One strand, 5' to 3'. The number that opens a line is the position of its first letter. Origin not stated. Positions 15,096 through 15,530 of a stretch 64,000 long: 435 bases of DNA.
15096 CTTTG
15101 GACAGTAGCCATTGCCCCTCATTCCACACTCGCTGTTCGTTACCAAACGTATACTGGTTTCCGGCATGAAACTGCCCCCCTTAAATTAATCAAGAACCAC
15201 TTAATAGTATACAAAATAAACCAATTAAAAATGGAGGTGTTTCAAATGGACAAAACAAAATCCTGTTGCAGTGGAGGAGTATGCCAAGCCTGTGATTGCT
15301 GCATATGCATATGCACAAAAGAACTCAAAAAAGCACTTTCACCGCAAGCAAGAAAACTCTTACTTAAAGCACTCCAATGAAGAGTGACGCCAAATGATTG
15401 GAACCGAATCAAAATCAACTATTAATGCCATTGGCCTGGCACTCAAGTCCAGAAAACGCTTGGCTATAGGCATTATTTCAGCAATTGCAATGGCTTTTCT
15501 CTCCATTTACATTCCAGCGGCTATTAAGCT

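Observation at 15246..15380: Unannotated 44-aa peptide with 8 cysteines in 17 residues, coupled to a CPxC membrane protein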

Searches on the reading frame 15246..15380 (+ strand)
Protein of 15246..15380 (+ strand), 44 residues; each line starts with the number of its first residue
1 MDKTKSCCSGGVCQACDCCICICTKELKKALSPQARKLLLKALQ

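Call 3: search_protein_families(library=pfam, proteins=[window:15246-15380:+], max_evalue=1)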
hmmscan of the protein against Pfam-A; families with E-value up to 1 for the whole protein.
window:15246-15380:+ (44 aa): 0 families

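Call 4: search_protein_families(library=ncbifam, proteins=[window:15246-15380:+], max_evalue=1)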
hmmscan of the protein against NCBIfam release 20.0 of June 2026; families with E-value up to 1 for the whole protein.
window:15246-15380:+ (44 aa): 0 families

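Call 5: find_homologous_proteins(query=window:15246-15377:+, max_evalue=10)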
Query seq(44 aa) (44 aa): 3 proteins with E <= 10 among 3 candidates.
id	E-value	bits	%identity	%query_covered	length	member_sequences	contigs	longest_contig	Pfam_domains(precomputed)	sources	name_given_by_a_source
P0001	4.1e-13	65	77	100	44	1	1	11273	-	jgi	jgi:hypothetical protein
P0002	7.0e-13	65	77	98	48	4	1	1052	-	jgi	-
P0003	6.7e-11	58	73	100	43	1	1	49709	-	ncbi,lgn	-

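Call 7: find_encoding_contigs(protein=P0003, flank=10000)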
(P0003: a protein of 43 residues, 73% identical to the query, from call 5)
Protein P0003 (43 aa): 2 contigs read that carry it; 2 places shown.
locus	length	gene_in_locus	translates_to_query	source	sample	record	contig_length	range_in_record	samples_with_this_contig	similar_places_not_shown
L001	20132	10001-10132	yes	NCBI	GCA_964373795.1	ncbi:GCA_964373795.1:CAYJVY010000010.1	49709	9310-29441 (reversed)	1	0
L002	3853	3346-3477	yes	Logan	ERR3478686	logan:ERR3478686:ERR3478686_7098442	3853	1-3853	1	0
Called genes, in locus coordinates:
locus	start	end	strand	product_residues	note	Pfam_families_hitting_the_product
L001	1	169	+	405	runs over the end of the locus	PF01494:FAD_binding_3, PF07992:Pyr_redox_2, PF22578:GGR_cat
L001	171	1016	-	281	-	-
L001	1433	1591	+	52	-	-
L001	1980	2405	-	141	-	-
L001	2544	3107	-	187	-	PF11303:DUF3105 (weak)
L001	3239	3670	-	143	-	-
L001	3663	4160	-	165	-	-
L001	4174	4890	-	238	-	-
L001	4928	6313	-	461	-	PF00085:Thioredoxin (faint), PF00127:Copper-bind (weak), PF13473:Cupredoxin_1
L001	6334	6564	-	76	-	-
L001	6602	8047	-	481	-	-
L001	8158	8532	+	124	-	PF03965:Penicillinase_R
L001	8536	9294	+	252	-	PF01435:Peptidase_M48 (weak)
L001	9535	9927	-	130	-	PF01638:HxlR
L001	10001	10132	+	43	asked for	-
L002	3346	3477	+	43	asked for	-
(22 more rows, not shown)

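Call 8: find_encoding_contigs(protein=P0001, flank=10000)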
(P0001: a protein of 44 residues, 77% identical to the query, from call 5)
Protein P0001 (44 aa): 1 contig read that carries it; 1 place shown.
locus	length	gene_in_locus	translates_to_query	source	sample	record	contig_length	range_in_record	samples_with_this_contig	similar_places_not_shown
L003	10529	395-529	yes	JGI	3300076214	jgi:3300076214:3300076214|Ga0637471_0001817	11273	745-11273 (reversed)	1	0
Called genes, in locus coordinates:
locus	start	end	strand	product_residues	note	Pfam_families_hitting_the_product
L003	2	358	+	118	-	?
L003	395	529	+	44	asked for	-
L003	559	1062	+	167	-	-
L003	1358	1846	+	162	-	PF12802:MarR_2 (weak), PF24034:DUF7343, PF01047:MarR (weak), PF04182:B-block_TFIIIC (weak)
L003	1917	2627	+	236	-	-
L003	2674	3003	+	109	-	PF12840:HTH_20, PF01022:HTH_5, PF01978:TrmB (weak)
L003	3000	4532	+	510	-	PF07732:Cu-oxidase_3, PF00394:Cu-oxidase (weak), PF07731:Cu-oxidase_2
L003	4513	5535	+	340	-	PF03773:ArsP_1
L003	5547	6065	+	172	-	PF05158:RNA_pol_Rpc34 (weak), PF24034:DUF7343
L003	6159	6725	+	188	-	-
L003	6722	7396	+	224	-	-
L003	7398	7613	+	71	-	-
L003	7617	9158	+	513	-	PF12801:Fer4_5 (weak)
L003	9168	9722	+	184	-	PF07610:DUF1573 (faint), PF22544:HYDIN_VesB_CFA65-like_Ig (faint)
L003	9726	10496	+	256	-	PF00581:Rhodanese, PF22544:HYDIN_VesB_CFA65-like_Ig, PF07610:DUF1573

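Call 11: find_related_loci(query=A1, collection=genome_contigs, flank=5000)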
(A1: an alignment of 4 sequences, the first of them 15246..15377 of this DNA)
Query A1 (44 aa) in genome_contigs; peptide patterns used: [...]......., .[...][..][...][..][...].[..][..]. (x = any residue, [..] = any of these).
72 stretches matched a pattern; 25 encode a relative of the query (tblastn E <= 1e-3); 25 distinct loci.
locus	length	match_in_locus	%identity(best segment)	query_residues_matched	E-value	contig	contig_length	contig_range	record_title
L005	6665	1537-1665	84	1-43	1e-19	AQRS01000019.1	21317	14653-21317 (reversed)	Candidatus Iainarchaeum andersonii SCGC AAA011-E11 A11E11DRAFT_contig_24_0.25_C, whole genome shotgun sequence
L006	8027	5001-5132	75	1-44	1e-18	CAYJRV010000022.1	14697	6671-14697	MAG TPA_asm: uncultured archaeon isolate ERP125453_co1_230 genome assembly, contig: NODE_4293_length_14697_cov_14.386013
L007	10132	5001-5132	73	1-44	5e-18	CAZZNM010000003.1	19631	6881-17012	MAG TPA_asm: uncultured archaeon isolate SRP178908_co1_163 genome assembly, contig: NODE_1758_length_19631_cov_5.342971,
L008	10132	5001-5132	75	1-44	6e-18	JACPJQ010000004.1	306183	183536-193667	MAG: Candidatus Woesearchaeota archaeon isolate NC_groundwater_472_Ag_B-0.1um_38_40 S34_3B_scaffold_261494, whole genome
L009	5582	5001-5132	73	1-44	2e-17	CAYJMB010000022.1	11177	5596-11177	MAG TPA_asm: uncultured archaeon isolate ERP125453_co1_110 genome assembly, contig: NODE_6700_length_11177_cov_28.747977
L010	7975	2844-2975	70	1-44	2e-17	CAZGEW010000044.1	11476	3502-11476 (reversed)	MAG TPA_asm: uncultured Methanosarcinales archaeon isolate binchicken_co144_1089 genome assembly, contig: NODE_11759_len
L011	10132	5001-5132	68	1-44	3e-17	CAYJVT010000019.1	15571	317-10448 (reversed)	MAG TPA_asm: uncultured archaeon isolate ERP125453_co1_377 genome assembly, contig: NODE_3917_length_15571_cov_19.158804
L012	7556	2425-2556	68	1-44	4e-17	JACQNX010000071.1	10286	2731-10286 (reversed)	MAG: Candidatus Aenigmatarchaeota archaeon isolate NC_groundwater_1266_Ag_S-0.2um_44_80 S_p2_S4_coassembly_k141_3255484,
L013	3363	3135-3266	73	1-44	4e-17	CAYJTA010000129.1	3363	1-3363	MAG TPA_asm: uncultured archaeon isolate ERP125453_co1_278 genome assembly, contig: NODE_40949_length_3363_cov_4.889964,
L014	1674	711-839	67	1-43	6e-17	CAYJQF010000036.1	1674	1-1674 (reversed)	MAG TPA_asm: Candidatus Woesearchaeota archaeon isolate ERP125453_co1_143 genome assembly, contig: NODE_119983_length_16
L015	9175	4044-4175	68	1-44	8e-17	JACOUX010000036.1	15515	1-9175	MAG: Candidatus Woesearchaeota archaeon isolate NC_groundwater_84_Ag_S-0.1um_40_33 S35_SO-1_scaffold_200031, whole genom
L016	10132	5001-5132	68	1-44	7e-17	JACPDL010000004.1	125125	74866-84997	MAG: Candidatus Aenigmatarchaeota archaeon isolate NC_groundwater_308_Ag_B-0.1um_45_55 GD18-4_B1_scaffold_892206, whole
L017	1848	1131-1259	67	1-43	1e-16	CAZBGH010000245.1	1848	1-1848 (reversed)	MAG TPA_asm: uncultured Methanosarcinales archaeon isolate binchicken_co21_254 genome assembly, contig: NODE_158799_leng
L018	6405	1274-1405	61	1-44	3e-16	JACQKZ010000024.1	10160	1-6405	MAG: Nanobdellati archaeon isolate NC_groundwater_1190_Ag_S-0.1um_44_133 S_p1_S3_coassembly_k141_1819748, whole genome s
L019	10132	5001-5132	66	1-44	6e-16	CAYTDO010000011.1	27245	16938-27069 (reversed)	MAG TPA_asm: uncultured Methanosarcinales archaeon isolate binchicken_co203_461 genome assembly, contig: k141_2846973, w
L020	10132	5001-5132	64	1-44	3e-15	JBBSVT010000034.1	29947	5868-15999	MAG: Nanoarchaeota archaeon isolate H14-bin056_1 H14_bin056_1_000000000034, whole genome shotgun sequence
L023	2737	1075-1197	68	1-41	2e-14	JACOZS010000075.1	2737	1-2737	MAG: Candidatus Woesearchaeota archaeon isolate NC_groundwater_211_Ag_S-0.1um_35_14 S4_GD2017_2_S1_scaffold_48854, whole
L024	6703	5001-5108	72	1-36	4e-13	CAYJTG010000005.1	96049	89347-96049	MAG TPA_asm: uncultured archaeon isolate ERP125453_co1_24 genome assembly, contig: NODE_114_length_96049_cov_19.186085,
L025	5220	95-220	64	3-44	1e-12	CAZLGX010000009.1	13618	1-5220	MAG TPA_asm: uncultured Methanosarcinales archaeon isolate SRP269290_co3_950 genome assembly, contig: NODE_5306_length_1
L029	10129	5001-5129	63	1-43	1e-6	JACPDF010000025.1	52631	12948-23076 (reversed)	MAG: Candidatus Woesearchaeota archaeon isolate NC_groundwater_302_Ag_B-0.1um_38_13 S7_GD2017_3_B1_scaffold_334, whole g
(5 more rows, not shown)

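Call 24: search_protein_representatives(alignment_id=A1)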
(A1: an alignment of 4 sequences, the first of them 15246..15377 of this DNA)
Query: 4 sequences, 44 profile positions. Proteins with E-value up to 0.001 (for the whole library): 3; up to 1e-10: 2; up to 1e-30: 0. The best 3 are listed.
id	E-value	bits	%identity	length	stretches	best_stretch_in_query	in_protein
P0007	6.1e-14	67.6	-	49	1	3-44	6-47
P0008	5.7e-12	61.3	-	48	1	3-44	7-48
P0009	3.3e-05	39.7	-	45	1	1-27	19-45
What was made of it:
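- No fusion of the peptide to a regulator or any other protein exists among 1.84 billion representatives (call 24). It is absent from most archaea: only 3 representative clusters were found in 1.84 billion proteins (call 24).
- Tried and rejected: Only 3 stand-alone peptides were found and no fusions, so there is no Rosetta-stone clue (call 24).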

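Call 29: search_protein_families(library=pfam, proteins=[L023:1197-1571:+, L023:1754-2125:+, L005:378-722:+, L005:715-1086:+, L003:32-358:+, L008:4616-4999:+, L023:743-1072:+, L003:559-1062:+, L008:5146-5622:+, L029:5136-5636:+], max_evalue=1)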
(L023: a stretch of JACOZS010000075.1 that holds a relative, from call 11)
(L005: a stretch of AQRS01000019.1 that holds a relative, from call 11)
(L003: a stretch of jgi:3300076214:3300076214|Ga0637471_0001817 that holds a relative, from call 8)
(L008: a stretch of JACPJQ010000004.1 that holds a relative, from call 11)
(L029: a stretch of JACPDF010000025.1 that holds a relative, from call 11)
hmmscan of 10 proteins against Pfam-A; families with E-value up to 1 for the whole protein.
L023:1197-1571:+ (124 aa): 3 families
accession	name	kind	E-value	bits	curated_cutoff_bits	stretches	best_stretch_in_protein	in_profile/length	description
PF03203.19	MerC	-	2.8e-09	37.9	27.6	1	13-114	5-108/108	MerC mercury resistance protein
PF07099.16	DUF1361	-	0.015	15.7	25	1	42-91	80-129/169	Protein of unknown function (DUF1361)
PF19529.4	DUF6057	-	0.11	11.8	29.8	1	36-92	151-210/569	Family of unknown function (DUF6057)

L023:1754-2125:+ (123 aa): 3 families
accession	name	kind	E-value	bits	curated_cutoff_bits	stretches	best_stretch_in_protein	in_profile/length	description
PF02411.20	MerT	-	2.2e-08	34.5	32.9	1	6-106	9-112/116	MerT mercuric transport protein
PF19592.4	DUF6097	-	0.1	13.2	27.5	1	56-114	69-128/152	Family of unknown function (DUF6097)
PF17247.7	DUF5316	-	0.12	12.7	28.7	0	52-70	53-71/74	Family of unknown function (DUF5316)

L005:378-722:+ (114 aa): 6 families
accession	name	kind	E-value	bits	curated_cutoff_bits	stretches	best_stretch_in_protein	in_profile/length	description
PF04973.17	NMN_transporter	-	0.0041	17.6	27.3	1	11-107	5-102/175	Nicotinamide mononucleotide transporter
PF04505.17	CD225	-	0.019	15.5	27.1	1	9-31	4-26/68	Interferon-induced transmembrane protein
PF03899.21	ATP-synt_I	-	0.052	14.4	25.1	1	11-64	26-86/99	ATP synthase I chain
PF02411.20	MerT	-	0.25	11.8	32.9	1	6-102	10-110/116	MerT mercuric transport protein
PF00746.26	Gram_pos_anchor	-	0.39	11.2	20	1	51-72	19-40/43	LPXTG cell wall anchor motif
PF17260.7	DUF5326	-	0.95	10.2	27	0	26-60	18-52/70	Family of unknown function (DUF5326)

L005:715-1086:+ (123 aa): 3 families
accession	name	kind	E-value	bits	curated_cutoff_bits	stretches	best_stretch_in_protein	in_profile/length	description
PF00403.32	HMA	-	0.00077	20.2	24.8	1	50-105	2-52/62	Heavy-metal-associated domain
PF20101.4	DUF6491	-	0.025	15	27.5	1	6-36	1-33/138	Family of unknown function (DUF6491)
PF08139.17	LPAM_1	-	0.65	11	20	0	6-23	1-17/18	Prokaryotic membrane lipoprotein lipid attachment site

L003:32-358:+ (108 aa): 31 families (the best 25 are shown)
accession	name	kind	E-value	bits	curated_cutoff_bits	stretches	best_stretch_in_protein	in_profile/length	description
PF01022.26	HTH_5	-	1.8e-11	44.2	22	1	25-69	1-45/47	Bacterial regulatory protein, arsR family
PF12840.13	HTH_20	-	9.8e-07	29.1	27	1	23-69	1-48/51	Helix-turn-helix domain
PF01978.25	TrmB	-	1.1e-06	28.8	25.6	1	35-81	18-63/68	Sugar-specific transcriptional regulator TrmB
PF25212.1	HVO_A0114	-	3.5e-05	24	27.6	1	15-78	12-75/84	HVO_A0114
PF03965.22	Penicillinase_R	-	0.00011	22.9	22.6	1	42-103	24-85/115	Penicillinase repressor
PF14394.12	DUF4423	-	0.00019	21.7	30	1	21-77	16-74/165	Domain of unknown function (DUF4423)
PF12802.13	MarR_2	-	0.00064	20.3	27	1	40-75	21-56/61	MarR family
PF21984.2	DnaD_N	-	0.00076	20.1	27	1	41-99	37-95/101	DnaD N-terminal domain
PF25213.1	HVO_A0261_N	-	0.0008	19.7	35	1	26-75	11-58/86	HVO_A0261 N-terminal domain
PF07848.18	PaaX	-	0.0014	19.3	24.8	1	40-85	24-69/70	PaaX-like protein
PF01047.28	MarR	-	0.0018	18.5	24.6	1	36-73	13-51/59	MarR family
PF01638.23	HxlR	-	0.002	18.4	20.8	1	23-104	2-89/91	HxlR-like helix-turn-helix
PF01325.25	Fe_dep_repress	-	0.0037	17.9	26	1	41-74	24-57/60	Iron dependent repressor, N-terminal DNA binding domain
PF09339.16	HTH_IclR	-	0.0038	17.4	22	1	29-69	6-48/52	IclR helix-turn-helix domain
PF08279.18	HTH_11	-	0.0073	16.6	25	1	28-74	2-50/55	HTH domain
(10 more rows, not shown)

L008:4616-4999:+ (127 aa): 13 families
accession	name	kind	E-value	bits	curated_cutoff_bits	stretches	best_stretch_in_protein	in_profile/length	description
PF01022.26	HTH_5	-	2.1e-12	47.1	22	1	38-80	3-45/47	Bacterial regulatory protein, arsR family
PF12840.13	HTH_20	-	9.2e-05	22.8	27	1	34-76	1-44/51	Helix-turn-helix domain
PF12802.13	MarR_2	-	0.00053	20.5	27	1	39-86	7-56/61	MarR family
PF01978.25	TrmB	-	0.00059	20.1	25.6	1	44-92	16-63/68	Sugar-specific transcriptional regulator TrmB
PF25212.1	HVO_A0114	-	0.00072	19.7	27.6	1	36-90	21-76/84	HVO_A0114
PF25213.1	HVO_A0261_N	-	0.0028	18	35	1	37-81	11-55/86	HVO_A0261 N-terminal domain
PF13463.12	HTH_27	-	0.0072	17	22.2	1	37-88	3-54/68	Winged helix DNA-binding domain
PF08221.17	HTH_9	-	0.035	14.6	23.4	1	45-81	22-58/62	RNA polymerase III subunit RPC82 helix-turn-helix domain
PF21476.4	PF0610-like_N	-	0.037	14.7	33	1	39-73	3-37/50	PF0610-like, N-terminal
PF13518.12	HTH_28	-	0.04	14.5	25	1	38-68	1-30/52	Helix-turn-helix domain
PF08279.18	HTH_11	-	0.047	14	25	1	39-79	2-45/55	HTH domain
PF06206.17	CpeT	-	0.048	14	21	1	20-87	50-120/181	CpeT/CpcT family (DUF1001)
PF03965.22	Penicillinase_R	-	0.057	14.2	22.6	1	54-113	25-84/115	Penicillinase repressor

L023:743-1072:+ (109 aa): 23 families
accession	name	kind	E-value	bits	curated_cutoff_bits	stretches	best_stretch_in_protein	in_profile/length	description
PF01022.26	HTH_5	-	1.1e-13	51.2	22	1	16-61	2-47/47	Bacterial regulatory protein, arsR family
PF12840.13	HTH_20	-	3.2e-06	27.4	27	1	15-60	3-49/51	Helix-turn-helix domain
PF01978.25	TrmB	-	6.1e-06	26.4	25.6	1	23-70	16-63/68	Sugar-specific transcriptional regulator TrmB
PF01047.28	MarR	-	4.8e-05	23.6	24.6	1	24-63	12-51/59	MarR family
PF12802.13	MarR_2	-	7.9e-05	23.2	27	1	22-60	11-51/61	MarR family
PF13412.12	HTH_24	-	0.00019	21.4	21.9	1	16-60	3-48/48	Winged helix-turn-helix DNA-binding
PF09339.16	HTH_IclR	-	0.00034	20.8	22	1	19-60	6-49/52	IclR helix-turn-helix domain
PF03965.22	Penicillinase_R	-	0.0015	19.3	22.6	1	26-93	14-85/115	Penicillinase repressor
PF14394.12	DUF4423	-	0.0024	18.2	30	1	27-71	34-78/165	Domain of unknown function (DUF4423)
PF24033.1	DUF7342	-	0.0031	17.9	31.6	1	30-87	18-77/150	Family of unknown function (DUF7342)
PF25213.1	HVO_A0261_N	-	0.0032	17.7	35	1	16-62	11-57/86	HVO_A0261 N-terminal domain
PF07848.18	PaaX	-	0.0038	17.9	24.8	1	34-74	28-68/70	PaaX-like protein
PF21248.3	SoFic-like_C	-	0.0094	16.6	27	1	30-70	31-71/76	Protein adenylyltransferase SoFic-like, C-terminal domain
PF01325.25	Fe_dep_repress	-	0.012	16.2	26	1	27-63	20-56/60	Iron dependent repressor, N-terminal DNA binding domain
PF13463.12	HTH_27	-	0.019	15.6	22.2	1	25-62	12-51/68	Winged helix DNA-binding domain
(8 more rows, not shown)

L003:559-1062:+ (167 aa): 1 family
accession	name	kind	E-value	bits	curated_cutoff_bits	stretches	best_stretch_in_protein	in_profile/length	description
PF20712.2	CyanoTRADDas_TM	-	0.012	16.1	24.3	1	63-108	18-56/68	Cyanobacterial TRADD-N associated 2-Transmembrane domain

L008:5146-5622:+ (158 aa): 0 families

L029:5136-5636:+ (166 aa): 1 family
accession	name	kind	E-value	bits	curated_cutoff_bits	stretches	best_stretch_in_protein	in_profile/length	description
PF14023.12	Bestrophin-like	-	0.064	13.2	32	1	55-91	26-62/232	Bestrophin-like domain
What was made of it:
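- Closest known: MerP / NmerA / CopZ. Same: The peptide occupies the gene slot after the regulator and before MerC-MerT in L023 (call 29).
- L023 reads ArsR - peptide - MerC (37.9 bits, cut-off 27.6) - MerT (34.5 bits, cut-off 32.9) (call 29).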

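Call 32: predict_structure(alignment_id=A1)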
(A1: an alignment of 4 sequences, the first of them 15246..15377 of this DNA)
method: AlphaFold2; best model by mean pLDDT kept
length: 44 residues; sequences in the alignment: 4
mean_pLDDT: 69.1   pTM: 0.35
mean pLDDT of the five models: 69.1, 63.3, 62.2, 58.3, 52.9
residues with pLDDT >= 90: 0; 70-90: 23; 50-70: 18; < 50: 3
segments of 3 or more residues with pLDDT < 50: 1-3
pLDDT, mean of each block of 10 residues (from residue 1): 53 68 73 82 73
secondary structure, 60 per line:
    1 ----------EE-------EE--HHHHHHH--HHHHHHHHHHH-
elements in order: H24-30 H33-43
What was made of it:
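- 15246..15380 (+): Gene for the 44-aa Cys-rich peptide. Residues 7-23 form the 8-Cys cluster CC-x4-C-x2-C-D-CC-I-C-I-C. Residues 24-43 are a predicted basic helix-turn-helix hairpin. AF2 predicts helices 24-30 and 33-43, mean pLDDT 69 (call 32).
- On HMA metallochaperones (MerP, CopZ, NmerA; PF00403): AF2 shows no beta-alpha-beta-beta-alpha-beta fold (call 32).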

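Call 36: fold_search(model_id=the predicted structure, library=pdb)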
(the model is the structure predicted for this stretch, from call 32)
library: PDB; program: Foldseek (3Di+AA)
matches with E <= 10: 0; with E <= 0.001: 0
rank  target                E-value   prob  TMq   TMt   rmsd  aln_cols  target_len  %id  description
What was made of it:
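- On Known metallothionein sequence families (Pfam, including the prokaryotic SmtA/BmtA type): No fold match (call 36).
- Tried and rejected: The AF2 model (pLDDT 69) gave no PDB fold match (calls 32, 36).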
